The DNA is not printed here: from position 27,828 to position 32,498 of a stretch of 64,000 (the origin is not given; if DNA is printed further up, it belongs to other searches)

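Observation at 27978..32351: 1457-aa tandem-cyclase (C1/C2-like pseudo-heterodimer) - STAND NTPase - TPR protein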

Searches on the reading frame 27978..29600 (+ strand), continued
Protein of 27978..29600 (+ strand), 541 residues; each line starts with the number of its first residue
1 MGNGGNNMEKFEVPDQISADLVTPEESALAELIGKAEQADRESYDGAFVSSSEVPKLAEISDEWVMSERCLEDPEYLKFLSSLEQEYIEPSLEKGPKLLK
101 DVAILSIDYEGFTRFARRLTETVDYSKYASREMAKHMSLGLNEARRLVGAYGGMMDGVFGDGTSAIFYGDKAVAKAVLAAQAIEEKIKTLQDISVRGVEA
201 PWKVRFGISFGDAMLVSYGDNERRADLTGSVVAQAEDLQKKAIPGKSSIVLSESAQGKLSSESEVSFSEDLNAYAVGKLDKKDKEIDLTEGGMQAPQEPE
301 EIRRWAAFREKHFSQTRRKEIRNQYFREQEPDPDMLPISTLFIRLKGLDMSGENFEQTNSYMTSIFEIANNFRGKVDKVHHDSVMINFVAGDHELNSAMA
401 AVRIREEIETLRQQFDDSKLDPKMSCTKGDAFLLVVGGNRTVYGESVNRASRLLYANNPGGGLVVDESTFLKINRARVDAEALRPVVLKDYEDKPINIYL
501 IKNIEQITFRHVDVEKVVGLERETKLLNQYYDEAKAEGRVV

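Call 68: find_encoding_contigs(protein=P0011, flank=8000, max_places=1)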
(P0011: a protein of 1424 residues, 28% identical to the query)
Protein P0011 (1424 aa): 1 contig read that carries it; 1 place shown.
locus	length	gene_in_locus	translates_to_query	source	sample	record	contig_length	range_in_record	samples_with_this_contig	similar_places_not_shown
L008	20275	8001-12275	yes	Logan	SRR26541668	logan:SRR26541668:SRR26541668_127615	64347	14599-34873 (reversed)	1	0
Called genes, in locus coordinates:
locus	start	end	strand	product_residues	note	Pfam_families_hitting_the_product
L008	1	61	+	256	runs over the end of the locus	PF00687:Ribosomal_L1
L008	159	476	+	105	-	-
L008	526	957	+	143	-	PF00692:dUTPase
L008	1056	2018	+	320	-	PF00303:Thymidylat_synt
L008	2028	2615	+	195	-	PF00186:DHFR_1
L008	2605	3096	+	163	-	PF01230:HIT (weak)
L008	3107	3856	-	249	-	PF00383:dCMP_cyt_deam_1, PF14437:MafB19-deam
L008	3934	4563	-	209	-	PF01467:CTP_transf_like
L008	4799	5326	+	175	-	PF00466:Ribosomal_L10, PF27436:RL10_C (faint)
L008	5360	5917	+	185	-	PF16320:Ribosomal_L12_N, PF00542:Ribosomal_L12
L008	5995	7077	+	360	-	PF01702:TGT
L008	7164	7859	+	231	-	-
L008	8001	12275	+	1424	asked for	PF13374:TPR_10 (faint), PF13191:AAA_16, PF13424:TPR_12 (faint)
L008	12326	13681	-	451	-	-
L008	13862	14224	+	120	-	-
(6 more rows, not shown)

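Call 69: find_encoding_contigs(protein=P0037, flank=8000, max_places=1)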
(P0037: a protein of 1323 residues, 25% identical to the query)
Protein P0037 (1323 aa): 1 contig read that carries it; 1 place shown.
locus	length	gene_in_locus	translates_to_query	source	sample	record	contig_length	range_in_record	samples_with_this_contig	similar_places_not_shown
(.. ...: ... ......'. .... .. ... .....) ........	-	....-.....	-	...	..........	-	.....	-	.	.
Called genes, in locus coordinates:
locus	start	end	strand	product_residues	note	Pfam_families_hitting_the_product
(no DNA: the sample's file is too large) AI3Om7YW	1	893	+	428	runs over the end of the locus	PF02746:MR_MLE_N, PF13378:MR_MLE_C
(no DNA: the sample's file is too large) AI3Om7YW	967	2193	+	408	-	PF13527:Acetyltransf_9, PF00583:Acetyltransf_1 (weak), PF13673:Acetyltransf_10 (weak), PF13508:Acetyltransf_7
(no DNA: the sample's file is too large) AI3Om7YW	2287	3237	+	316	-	PF03372:Exo_endo_phos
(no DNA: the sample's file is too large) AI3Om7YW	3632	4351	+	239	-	PF00837:T4_deiodinase, PF08534:Redoxin (faint)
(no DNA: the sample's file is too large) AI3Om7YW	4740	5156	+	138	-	PF07366:SnoaL, PF12680:SnoaL_2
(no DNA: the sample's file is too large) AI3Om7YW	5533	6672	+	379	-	PF02746:MR_MLE_N (weak), PF13378:MR_MLE_C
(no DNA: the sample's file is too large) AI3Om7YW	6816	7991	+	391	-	PF00027:cNMP_binding, PF00512:HisKA, PF02518:HATPase_c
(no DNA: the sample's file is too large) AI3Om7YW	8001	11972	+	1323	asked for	PF00211:Guanylate_cyc, PF13424:TPR_12 (faint), PF13191:AAA_16, PF13401:AAA_22 (faint), PF14559:TPR_19 (faint), PF07719:TPR_2 (faint), PF13181:TPR_8 (faint), PF17874:TPR_MalT, +2 more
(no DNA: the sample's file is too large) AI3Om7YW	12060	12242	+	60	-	-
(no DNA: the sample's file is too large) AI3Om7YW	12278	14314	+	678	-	PF08124:Lyase_8_N, PF02278:Lyase_8, PF02884:Lyase_8_C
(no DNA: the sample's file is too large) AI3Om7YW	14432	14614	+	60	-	-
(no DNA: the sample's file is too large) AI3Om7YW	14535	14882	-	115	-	PF02452:PemK_toxin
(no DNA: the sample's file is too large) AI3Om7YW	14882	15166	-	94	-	-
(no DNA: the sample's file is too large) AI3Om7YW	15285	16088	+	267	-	PF00797:Acetyltransf_2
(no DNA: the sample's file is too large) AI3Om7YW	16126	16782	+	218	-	PF13489:Methyltransf_23 (faint), PF13847:Methyltransf_31 (faint), PF08241:Methyltransf_11, PF08242:Methyltransf_12 (weak), PF13649:Methyltransf_25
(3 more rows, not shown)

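Call 81: find_homologous_proteins(query=A2, max_evalue=1e-10)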
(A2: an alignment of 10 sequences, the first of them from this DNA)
Query A2 (10 sequences) (460 aa, profile of the alignment): 1 proteins with E <= 1e-10 among 8000 candidates.
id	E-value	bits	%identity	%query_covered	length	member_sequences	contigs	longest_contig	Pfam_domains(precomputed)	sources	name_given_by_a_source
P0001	8.8e-81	290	61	69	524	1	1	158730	PF13191.13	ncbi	-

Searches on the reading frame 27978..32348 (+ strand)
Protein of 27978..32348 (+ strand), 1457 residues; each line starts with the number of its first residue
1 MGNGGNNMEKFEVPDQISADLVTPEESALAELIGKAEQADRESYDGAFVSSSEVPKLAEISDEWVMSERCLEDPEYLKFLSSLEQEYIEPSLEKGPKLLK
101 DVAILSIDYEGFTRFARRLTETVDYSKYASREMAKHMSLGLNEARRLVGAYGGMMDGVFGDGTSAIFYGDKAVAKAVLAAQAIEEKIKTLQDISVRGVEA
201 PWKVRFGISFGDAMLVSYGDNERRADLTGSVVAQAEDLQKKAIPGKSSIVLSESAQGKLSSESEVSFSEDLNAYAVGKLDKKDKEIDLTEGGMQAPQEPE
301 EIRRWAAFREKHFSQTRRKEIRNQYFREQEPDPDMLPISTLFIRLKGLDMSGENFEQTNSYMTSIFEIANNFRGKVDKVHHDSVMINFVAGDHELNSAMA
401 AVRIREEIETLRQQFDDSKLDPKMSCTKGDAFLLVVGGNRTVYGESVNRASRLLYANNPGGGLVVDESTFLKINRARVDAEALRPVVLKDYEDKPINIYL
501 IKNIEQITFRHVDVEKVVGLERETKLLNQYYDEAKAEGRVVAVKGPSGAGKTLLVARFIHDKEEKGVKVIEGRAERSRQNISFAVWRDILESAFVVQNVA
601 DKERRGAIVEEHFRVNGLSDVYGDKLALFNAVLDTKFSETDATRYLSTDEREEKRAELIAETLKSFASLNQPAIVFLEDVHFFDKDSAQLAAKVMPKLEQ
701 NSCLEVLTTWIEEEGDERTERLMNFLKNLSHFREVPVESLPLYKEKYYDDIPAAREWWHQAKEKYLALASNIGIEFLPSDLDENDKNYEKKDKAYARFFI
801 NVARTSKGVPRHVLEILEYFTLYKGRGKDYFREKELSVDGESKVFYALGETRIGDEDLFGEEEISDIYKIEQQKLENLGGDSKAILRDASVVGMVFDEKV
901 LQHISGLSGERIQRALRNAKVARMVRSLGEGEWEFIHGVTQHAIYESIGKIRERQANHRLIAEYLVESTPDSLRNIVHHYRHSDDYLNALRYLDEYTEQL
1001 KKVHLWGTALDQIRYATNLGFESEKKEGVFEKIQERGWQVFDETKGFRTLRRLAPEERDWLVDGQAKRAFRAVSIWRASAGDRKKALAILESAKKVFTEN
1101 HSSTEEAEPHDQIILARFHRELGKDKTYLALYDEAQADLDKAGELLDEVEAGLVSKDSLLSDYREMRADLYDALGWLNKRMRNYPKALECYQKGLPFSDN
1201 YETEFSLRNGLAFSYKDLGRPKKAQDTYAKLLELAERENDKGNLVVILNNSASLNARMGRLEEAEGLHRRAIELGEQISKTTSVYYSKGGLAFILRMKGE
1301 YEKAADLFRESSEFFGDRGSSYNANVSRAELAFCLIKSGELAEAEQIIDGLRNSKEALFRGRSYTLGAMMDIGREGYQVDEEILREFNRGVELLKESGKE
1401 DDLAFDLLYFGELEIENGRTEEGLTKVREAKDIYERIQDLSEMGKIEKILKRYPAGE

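Call 5: search_protein_families(library=pfam, proteins=[window:27978-32348:+], max_evalue=1)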
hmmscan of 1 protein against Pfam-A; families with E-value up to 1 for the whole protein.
window:27978-32348:+ (1457 aa): 32 families (the best 25 are shown)
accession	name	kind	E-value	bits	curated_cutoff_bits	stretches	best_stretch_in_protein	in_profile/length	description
PF13424.12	TPR_12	-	5.3e-19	68.6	30.1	4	1206-1275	4-75/77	Tetratricopeptide repeat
PF13191.12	AAA_16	-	3.4e-15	57.4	32.6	1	516-700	1-161/167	AAA ATPase domain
PF00515.34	TPR_1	-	1.3e-07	31.6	27.8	1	1174-1195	7-28/34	Tetratricopeptide repeat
PF13374.12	TPR_10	-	8.6e-07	29.2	27.5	1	1247-1278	4-35/42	Tetratricopeptide repeat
PF17874.7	TPR_MalT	-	1.2e-06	28.5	45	2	1215-1352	90-229/336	MalT-like TPR region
PF07719.23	TPR_2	-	2.7e-06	27.5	27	3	1168-1195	1-28/34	Tetratricopeptide repeat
PF13428.12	TPR_14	-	3.2e-06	27.7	23.5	0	1210-1235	6-31/44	Tetratricopeptide repeat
PF13176.12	TPR_7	-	0.00011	22.4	27.9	0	1214-1241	8-35/36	Tetratricopeptide repeat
PF25199.1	nSTAND_NTPase5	-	0.00052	20.3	34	1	508-570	10-74/145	Novel STAND NTPase 5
PF14559.12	TPR_19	-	0.00057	20.6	25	1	1297-1353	3-53/68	Tetratricopeptide repeat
PF24885.1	TPR_NPHP3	-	0.001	19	100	1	1215-1304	109-202/239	Nephrocystin-3 TPR domain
PF00211.25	Guanylate_cyc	-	0.0017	18.4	21.9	1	102-267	9-162/183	Adenylate and Guanylate cyclase catalytic domain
PF13401.12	AAA_22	-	0.0026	18.5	27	1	538-580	5-45/130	AAA domain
PF14516.12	AAA_35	-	0.0093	15.2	27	1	526-570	19-63/331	AAA-like domain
PF06745.19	ATPase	-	0.0094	15.8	26.6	1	536-569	17-51/231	KaiC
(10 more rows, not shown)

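Call 6: search_protein_families(library=padloc, proteins=[window:27978-32348:+], max_evalue=1)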
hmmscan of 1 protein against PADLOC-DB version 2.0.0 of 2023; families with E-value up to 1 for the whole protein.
window:27978-32348:+ (1457 aa): 9 families
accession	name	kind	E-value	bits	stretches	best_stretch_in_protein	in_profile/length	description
PDLC02367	PycC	-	4.1e-10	37.5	2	128-268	61-201/226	-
PDLC00734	PycC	-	4.2e-08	30.7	2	130-270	209-355/374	Pycsar cyclase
PDLC01169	TPR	-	3.3e-05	21.4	1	1170-1284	118-227/252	TPR repeats containing protein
PDLC02366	PycC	-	0.00068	16.7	1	171-301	117-227/486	-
PDLC00762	PycC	-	0.0011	15.9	1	171-331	121-263/508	Pycsar cyclase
PDLC01171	TPR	-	0.0015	15.6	2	1148-1234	196-282/504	TPR repeats containing protein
PDLC00761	PycC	-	0.0015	15.5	1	360-399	134-173/438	Pycsar cyclase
PDLC04140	mad8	-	0.0028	15.2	1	517-562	5-51/314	mads_8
PDLC00766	PycC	-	0.0052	14.3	1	132-189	65-122/232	Pycsar cyclase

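Call 7: search_protein_families(library=ncbifam, proteins=[window:27978-32348:+], max_evalue=1)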
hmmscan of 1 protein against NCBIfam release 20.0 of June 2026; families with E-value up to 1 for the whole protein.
window:27978-32348:+ (1457 aa): 18 families
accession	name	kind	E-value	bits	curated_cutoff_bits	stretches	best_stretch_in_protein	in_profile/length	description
TIGR03903.1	TOMM_kin_cyc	equivalog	1.2e-21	76.4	705.75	3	359-709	319-672/1267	TOMM system kinase/cyclase fusion protein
NF040586.1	FxSxx_TPR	equivalog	1.5e-12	46.8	300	1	1128-1380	394-654/830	FxSxx-COOH system tetratricopeptide repeat protein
NF053617.1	SARPRegAfsRStmc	equivalog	1e-06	27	1430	1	1210-1438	741-970/986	SARP-family global regulator AfsR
NF053520.1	HK_Porph_FimS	equivalog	5.8e-06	24.8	600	1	1167-1314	123-273/618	sensor histidine kinase FimS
NF053720.1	NsdA_fam_reg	subfamily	0.00017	21.2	75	1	1212-1345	208-349/432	NsdA family TPR-like regulatory protein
NF002725.1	PRK02603.1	equivalog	0.00033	20.7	143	1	1175-1277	42-145/173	photosystem I assembly protein Ycf3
TIGR02521.1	type_IV_pilW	equivalog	0.0011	18.6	154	1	1208-1348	68-192/234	type IV pilus biogenesis/stability protein PilW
TIGR00955.1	3a01204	subfamily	0.0047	15.6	736.35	1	521-573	34-90/617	pigment precursor permease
NF006799.0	PRK09302.1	equivalog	0.0097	14.5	408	1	537-581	272-316/515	circadian clock protein KaiC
NF052415.1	T3SS_chap_SctY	equivalog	0.013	16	70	1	1207-1273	42-105/106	type III secretion apparatus assembly chaperone SctY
NF053840.1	MnTportMntADein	equivalog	0.016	14.8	400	1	537-597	26-87/240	manganese ABC transporter ATP-binding protein MntA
TIGR03608.1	L_ocin_972_ABC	subfamily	0.024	14.1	254.85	1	536-598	22-84/206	putative bacteriocin export ABC transporter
NF008428.0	PRK11264.1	equivalog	0.041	13.1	406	1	532-556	23-47/250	L-cystine ABC transporter ATP-binding protein TcyN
TIGR02857.1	CydD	equivalog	0.057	12.4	435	1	506-599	321-416/529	thiol reductant ABC exporter subunit CydD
NF011056.0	PRK14489.1-1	equivalog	0.073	12.2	379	1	538-569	203-234/363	bifunctional molybdenum cofactor guanylyltransferase MobA/molybdopterin-guanine dinucleotide biosynthesis adaptor protein MobB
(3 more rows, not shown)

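Call 53: find_related_loci(query=A3, collection=genome_contigs, flank=10000)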
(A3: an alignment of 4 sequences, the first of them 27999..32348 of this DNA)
Query A3 (1450 aa) in genome_contigs; peptide patterns used: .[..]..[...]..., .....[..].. (x = any residue, [..] = any of these).
94 stretches matched a pattern; 2 encode a relative of the query (tblastn E <= 1e-3); 2 distinct loci.
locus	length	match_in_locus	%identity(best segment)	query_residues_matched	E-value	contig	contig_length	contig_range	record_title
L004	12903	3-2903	65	151-1446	0e+0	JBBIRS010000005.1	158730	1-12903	MAG: Planctomycetales bacterium isolate QH1S170213_bin_355 NODE_103_length_158730_cov_6.586186, whole genome shotgun seq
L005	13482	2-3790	33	176-1446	0e+0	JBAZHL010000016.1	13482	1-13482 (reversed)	MAG: Patescibacteria group bacterium isolate SO_2017_LW3_7 NODE_13369_length_13482_cov_1.518982_LW162_2017, whole genome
